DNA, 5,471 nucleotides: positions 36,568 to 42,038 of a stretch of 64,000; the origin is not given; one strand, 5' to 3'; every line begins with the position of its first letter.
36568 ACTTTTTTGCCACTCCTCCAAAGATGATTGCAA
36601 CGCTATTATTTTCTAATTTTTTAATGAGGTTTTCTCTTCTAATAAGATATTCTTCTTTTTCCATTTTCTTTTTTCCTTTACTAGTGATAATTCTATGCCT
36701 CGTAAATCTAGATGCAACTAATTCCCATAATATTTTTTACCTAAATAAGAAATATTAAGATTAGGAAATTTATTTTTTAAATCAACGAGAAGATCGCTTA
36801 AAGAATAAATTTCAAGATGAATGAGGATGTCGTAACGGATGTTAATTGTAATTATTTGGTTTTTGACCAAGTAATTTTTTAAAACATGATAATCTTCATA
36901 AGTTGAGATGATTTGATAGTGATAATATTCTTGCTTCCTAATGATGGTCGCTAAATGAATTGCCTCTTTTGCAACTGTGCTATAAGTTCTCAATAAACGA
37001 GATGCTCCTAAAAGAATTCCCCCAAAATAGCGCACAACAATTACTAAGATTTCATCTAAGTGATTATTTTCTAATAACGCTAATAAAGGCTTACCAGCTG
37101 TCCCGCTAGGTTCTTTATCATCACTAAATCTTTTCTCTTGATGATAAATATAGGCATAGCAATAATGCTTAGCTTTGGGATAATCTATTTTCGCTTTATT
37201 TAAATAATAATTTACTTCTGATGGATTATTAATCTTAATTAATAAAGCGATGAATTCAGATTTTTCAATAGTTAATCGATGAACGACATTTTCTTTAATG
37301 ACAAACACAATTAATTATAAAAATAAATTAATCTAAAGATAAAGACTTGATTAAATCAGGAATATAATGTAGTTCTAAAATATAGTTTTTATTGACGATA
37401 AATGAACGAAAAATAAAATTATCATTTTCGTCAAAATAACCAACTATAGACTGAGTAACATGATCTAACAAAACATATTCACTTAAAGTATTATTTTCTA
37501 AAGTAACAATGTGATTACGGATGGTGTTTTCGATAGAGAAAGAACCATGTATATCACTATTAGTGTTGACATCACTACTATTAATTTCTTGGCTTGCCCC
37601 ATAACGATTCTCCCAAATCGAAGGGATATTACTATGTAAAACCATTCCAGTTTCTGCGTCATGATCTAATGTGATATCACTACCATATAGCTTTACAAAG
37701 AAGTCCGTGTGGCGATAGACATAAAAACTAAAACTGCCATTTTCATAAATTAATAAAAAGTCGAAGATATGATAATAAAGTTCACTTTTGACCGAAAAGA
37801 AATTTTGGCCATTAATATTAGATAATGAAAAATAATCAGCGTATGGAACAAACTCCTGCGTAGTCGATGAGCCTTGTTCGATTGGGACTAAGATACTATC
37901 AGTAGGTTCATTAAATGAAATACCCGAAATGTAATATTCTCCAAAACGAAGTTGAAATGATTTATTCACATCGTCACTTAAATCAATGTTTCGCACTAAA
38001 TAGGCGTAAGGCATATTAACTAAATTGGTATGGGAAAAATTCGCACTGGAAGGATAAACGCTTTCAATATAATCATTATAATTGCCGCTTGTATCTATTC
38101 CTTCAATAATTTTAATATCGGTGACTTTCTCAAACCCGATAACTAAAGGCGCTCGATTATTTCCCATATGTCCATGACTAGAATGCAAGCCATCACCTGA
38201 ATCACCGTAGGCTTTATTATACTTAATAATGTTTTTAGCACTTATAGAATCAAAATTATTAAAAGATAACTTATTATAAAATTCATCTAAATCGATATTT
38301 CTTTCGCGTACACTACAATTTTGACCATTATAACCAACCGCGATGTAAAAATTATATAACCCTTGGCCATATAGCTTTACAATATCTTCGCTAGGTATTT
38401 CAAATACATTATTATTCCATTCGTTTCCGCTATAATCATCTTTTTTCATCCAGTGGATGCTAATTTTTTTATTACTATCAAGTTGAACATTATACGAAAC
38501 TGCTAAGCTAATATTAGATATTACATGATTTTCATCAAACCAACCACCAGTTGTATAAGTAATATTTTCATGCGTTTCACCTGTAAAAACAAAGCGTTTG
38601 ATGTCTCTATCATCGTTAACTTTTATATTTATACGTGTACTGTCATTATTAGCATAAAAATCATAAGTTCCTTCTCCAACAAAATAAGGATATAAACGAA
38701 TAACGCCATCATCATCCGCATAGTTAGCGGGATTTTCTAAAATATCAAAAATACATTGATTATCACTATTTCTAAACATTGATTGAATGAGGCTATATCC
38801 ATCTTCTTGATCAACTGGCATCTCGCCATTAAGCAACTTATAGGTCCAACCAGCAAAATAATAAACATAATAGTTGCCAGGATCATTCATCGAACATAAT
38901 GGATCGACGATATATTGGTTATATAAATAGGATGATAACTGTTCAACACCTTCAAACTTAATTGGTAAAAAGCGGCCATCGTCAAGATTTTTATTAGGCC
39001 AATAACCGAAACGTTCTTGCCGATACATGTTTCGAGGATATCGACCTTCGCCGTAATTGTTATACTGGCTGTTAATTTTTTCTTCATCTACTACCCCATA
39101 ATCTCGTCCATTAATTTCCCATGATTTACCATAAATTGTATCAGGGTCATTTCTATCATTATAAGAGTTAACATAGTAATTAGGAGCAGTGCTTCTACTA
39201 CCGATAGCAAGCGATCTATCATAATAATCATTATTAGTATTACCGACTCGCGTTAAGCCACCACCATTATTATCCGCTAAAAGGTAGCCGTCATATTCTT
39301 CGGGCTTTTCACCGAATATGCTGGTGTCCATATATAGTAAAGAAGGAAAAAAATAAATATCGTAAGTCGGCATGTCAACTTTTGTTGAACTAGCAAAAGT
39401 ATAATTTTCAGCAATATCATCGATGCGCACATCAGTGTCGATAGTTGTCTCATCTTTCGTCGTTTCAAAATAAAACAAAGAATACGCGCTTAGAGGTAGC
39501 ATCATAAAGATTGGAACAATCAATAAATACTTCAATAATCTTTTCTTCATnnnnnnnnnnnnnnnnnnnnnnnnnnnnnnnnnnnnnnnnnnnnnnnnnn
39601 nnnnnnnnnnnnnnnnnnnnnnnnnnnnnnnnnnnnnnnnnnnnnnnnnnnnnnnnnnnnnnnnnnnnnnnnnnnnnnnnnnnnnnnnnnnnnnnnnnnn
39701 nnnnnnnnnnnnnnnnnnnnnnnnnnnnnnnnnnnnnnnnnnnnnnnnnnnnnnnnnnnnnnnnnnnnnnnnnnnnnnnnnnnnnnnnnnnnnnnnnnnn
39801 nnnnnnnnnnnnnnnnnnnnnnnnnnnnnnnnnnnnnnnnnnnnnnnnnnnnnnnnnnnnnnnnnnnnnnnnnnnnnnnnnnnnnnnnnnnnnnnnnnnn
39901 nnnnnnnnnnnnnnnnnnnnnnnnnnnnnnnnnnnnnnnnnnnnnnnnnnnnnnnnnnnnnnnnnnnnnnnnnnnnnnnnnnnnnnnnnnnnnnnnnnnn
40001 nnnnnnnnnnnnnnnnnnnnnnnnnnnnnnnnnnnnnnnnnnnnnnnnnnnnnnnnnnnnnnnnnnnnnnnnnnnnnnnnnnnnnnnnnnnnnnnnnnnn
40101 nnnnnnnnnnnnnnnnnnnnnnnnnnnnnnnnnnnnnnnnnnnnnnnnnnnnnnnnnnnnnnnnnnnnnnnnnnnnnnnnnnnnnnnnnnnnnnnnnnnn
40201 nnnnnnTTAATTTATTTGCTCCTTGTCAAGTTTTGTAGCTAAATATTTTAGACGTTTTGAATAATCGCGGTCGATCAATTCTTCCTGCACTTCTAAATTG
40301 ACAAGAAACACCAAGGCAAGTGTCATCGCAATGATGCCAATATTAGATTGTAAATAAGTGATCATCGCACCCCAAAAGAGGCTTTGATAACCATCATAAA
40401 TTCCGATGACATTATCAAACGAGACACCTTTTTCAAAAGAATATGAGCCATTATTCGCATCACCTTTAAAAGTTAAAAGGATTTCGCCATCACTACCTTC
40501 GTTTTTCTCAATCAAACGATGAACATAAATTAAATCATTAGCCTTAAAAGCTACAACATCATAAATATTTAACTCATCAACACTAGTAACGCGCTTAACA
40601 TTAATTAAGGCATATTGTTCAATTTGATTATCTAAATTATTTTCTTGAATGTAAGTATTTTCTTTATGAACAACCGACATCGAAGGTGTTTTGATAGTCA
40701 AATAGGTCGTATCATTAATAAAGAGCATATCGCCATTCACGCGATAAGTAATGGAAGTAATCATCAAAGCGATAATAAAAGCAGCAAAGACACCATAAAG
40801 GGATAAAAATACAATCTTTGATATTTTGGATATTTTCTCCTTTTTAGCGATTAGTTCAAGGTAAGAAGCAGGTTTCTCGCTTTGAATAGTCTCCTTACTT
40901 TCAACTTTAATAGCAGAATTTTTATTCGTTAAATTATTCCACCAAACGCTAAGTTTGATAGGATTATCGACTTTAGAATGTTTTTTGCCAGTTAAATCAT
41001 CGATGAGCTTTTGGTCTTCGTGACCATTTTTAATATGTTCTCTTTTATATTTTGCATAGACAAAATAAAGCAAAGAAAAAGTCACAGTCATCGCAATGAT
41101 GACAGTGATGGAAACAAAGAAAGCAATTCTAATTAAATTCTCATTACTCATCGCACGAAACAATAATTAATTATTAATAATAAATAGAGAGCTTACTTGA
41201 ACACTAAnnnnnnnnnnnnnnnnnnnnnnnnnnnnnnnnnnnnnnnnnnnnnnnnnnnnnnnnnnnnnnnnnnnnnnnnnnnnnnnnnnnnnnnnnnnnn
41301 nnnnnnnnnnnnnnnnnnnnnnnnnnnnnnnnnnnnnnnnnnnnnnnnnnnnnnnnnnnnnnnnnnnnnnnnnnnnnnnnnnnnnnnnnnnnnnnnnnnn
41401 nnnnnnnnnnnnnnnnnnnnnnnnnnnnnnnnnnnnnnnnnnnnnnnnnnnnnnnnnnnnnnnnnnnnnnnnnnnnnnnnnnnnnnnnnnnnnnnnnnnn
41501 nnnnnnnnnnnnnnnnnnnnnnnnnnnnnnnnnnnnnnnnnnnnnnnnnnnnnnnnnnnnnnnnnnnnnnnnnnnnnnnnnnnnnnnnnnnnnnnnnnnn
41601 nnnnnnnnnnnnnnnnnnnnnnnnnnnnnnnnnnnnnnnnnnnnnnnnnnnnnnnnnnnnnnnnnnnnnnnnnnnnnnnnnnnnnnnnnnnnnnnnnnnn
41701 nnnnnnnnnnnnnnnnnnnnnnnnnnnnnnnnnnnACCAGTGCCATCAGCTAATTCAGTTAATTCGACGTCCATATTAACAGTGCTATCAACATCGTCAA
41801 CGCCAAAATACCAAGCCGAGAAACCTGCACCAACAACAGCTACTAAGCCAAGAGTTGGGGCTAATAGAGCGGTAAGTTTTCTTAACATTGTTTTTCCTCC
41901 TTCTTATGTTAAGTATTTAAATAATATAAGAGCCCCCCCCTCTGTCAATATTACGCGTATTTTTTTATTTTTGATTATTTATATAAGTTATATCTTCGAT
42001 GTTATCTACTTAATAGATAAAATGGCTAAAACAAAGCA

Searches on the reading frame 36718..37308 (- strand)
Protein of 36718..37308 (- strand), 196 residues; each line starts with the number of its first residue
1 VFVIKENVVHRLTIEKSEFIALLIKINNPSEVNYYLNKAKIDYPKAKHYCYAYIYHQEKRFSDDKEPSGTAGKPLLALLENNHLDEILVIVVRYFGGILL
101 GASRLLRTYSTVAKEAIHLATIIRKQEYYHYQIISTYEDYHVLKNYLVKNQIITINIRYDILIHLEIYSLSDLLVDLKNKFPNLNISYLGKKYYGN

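Call 8: search_protein_families(library=ncbifam, proteins=[window:36718-37308:-], max_evalue=0.01)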
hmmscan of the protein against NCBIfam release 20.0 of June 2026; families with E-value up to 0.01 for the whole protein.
window:36718-37308:- (196 aa): 2 families
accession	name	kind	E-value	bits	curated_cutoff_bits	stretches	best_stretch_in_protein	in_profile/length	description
TIGR00257.1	IMPACT_YIGZ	hypoth_equivalog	2.3e-43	148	167.95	1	2-169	6-178/205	YigZ family protein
NF008600.0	PRK11568.1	equivalog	7.6e-31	107.2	298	1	9-167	12-175/204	IMPACT family protein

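Call 9: search_protein_families(library=pfam, proteins=[window:36718-37308:-], max_evalue=0.01)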
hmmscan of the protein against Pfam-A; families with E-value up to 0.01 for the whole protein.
window:36718-37308:- (196 aa): 1 family
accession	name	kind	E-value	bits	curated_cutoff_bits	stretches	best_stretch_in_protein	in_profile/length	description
PF01205.25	UPF0029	-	3.6e-34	117.4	27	1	16-117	2-107/107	Uncharacterized protein family UPF0029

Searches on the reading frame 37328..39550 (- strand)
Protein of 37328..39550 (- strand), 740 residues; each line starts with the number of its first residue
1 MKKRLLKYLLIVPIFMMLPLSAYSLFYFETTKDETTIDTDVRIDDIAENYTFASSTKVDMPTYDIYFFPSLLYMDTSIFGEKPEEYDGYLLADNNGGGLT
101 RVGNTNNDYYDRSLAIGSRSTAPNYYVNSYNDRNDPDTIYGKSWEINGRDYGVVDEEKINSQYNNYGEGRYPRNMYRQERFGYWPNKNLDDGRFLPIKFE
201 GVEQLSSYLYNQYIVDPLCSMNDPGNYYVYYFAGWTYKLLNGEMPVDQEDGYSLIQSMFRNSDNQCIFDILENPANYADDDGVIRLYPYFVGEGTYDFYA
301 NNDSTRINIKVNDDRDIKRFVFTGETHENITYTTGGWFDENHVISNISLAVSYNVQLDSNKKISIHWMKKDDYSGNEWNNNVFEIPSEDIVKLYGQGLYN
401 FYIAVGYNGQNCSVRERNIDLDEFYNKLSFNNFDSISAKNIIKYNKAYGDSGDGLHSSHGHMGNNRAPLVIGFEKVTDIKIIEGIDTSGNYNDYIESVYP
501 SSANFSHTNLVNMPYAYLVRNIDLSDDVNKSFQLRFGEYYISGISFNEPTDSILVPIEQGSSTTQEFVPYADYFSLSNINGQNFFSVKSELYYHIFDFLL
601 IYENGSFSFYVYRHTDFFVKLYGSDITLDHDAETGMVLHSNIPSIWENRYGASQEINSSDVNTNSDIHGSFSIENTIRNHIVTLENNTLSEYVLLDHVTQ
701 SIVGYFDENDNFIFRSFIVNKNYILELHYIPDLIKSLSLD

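Call 8: search_protein_families(library=ncbifam, proteins=[window:37328-39550:-], max_evalue=0.01)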
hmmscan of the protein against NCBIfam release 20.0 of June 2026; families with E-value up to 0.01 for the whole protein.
window:37328-39550:- (740 aa): 0 families

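Call 9: search_protein_families(library=pfam, proteins=[window:37328-39550:-], max_evalue=0.01)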
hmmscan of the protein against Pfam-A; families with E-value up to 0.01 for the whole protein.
window:37328-39550:- (740 aa): 0 families

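Call 65: search_protein_families(library=ncbifam, proteins=[window:37328-39550:-], max_evalue=10)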
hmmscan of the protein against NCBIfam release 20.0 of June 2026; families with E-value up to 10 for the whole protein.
window:37328-39550:- (740 aa): 0 families

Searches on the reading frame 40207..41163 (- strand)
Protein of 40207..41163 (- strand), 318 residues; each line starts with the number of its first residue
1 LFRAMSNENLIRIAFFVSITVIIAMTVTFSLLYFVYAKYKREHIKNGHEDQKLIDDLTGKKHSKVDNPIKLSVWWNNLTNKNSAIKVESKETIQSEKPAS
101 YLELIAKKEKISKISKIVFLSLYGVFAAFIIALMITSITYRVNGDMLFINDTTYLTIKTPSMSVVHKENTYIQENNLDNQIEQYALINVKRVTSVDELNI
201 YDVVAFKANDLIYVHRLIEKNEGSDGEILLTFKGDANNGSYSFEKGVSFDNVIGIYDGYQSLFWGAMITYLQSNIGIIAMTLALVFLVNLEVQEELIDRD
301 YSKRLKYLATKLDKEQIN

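Call 8: search_protein_families(library=ncbifam, proteins=[window:40207-41163:-], max_evalue=0.01)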
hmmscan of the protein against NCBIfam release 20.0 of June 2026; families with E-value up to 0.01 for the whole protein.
window:40207-41163:- (318 aa): 1 family
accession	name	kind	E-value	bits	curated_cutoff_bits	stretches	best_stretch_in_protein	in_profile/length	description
NF046067.1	SigPepSipWBacil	equivalog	2.3e-09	37.1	190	1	177-282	48-151/189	signal peptidase I SipW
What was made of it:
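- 40207..41163 (-): Gene 2: a divergent ER/SipW-type signal peptidase I homologue with an N-terminal membrane extension. It matches NF046067 (SipW) at E 2.3e-9, but with 37 bits against a cut-off of 190 (call 8).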

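Call 9: search_protein_families(library=pfam, proteins=[window:40207-41163:-], max_evalue=0.01)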
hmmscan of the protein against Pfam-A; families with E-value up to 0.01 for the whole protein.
window:40207-41163:- (318 aa): 0 families

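Call 66: search_solved_structures(query=window:40207-41163:-, max_evalue=10, show_alignments=1)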
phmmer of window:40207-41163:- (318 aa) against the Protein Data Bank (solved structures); distinct sequences matched with E-value up to 10: 2.
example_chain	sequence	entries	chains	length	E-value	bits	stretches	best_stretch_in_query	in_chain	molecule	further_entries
1mdc_A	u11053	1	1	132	0.44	13.2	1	221-271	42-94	INSECT FATTY ACID BINDING PROTEIN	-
7p2q_A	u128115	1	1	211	1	12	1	196-238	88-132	Signal peptidase complex catalytic subunit SEC11C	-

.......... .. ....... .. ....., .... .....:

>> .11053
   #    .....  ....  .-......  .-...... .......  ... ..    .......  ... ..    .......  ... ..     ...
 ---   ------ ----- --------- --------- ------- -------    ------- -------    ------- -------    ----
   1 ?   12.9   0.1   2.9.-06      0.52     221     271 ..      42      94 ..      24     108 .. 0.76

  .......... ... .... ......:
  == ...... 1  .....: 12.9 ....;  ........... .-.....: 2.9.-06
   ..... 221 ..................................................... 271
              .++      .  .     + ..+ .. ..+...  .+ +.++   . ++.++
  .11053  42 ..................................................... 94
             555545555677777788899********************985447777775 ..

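Call 67: search_protein_families(library=pfam, proteins=[window:40207-41163:-], max_evalue=10)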
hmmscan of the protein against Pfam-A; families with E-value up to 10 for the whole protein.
window:40207-41163:- (318 aa): 2 families
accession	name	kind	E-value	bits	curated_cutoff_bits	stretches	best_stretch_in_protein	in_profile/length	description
PF09919.14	DUF2149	-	0.15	12.8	27.1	1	122-182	7-69/92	Uncharacterized conserved protein (DUF2149)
PF00335.26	Tetraspanin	-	0.4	10.7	32.1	1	4-47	68-111/225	Tetraspanin family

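Call 69: search_solved_structures(query=A5, max_evalue=1, show_alignments=1)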
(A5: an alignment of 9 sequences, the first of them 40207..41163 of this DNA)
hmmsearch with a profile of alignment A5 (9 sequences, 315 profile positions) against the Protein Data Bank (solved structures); distinct sequences matched with E-value up to 1: 5.
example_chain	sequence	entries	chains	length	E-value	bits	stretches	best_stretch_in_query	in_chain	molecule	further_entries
7p2q_A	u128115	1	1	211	0.0007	22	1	193-257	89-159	Signal peptidase complex catalytic subunit SEC11C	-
9rjb_A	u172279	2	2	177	0.0012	21.2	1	192-236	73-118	Signal peptidase complex catalytic subunit SEC11A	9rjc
7p2p_A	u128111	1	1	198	0.0014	21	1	192-236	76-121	Signal peptidase complex catalytic subunit SEC11A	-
7jwk_A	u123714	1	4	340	0.12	14.7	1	188-218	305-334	Glyceraldehyde-3-phosphate dehydrogenase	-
4nv4_A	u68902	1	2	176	0.16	14.3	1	161-217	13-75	Signal peptidase I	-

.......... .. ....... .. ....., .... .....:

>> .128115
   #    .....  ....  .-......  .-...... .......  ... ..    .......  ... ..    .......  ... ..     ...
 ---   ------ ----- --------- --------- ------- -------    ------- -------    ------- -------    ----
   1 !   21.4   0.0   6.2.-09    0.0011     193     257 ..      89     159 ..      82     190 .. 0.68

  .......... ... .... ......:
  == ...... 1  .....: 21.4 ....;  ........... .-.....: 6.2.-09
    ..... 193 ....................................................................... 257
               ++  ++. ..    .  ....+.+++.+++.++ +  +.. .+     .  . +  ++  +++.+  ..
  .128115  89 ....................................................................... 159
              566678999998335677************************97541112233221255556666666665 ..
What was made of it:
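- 40207..41163 (-): The profile hits SEC11C/SEC11A at E 7e-4 to 1.4e-3 (call 69).
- On tapA-sipW-tasA-type operon (SipW plus TasA-like fibre subunits): The profile hits SEC11C/SEC11A at E 7e-4 to 1.4e-3, aligned on the HR and GDxN boxes (call 69).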

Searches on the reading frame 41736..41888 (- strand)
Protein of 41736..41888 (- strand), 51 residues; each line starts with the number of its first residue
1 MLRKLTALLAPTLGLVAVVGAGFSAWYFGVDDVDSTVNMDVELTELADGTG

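Call 65: search_protein_families(library=ncbifam, proteins=[window:41736-41888:-], max_evalue=10)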
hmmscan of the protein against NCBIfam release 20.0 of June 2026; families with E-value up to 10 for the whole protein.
seq(51 aa): 1 family
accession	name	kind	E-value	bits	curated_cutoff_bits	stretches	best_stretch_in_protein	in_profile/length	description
TIGR02973.1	nitrate_rd_NapE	equivalog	0.094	12.9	68.8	1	5-28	11-34/42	periplasmic nitrate reductase, NapE protein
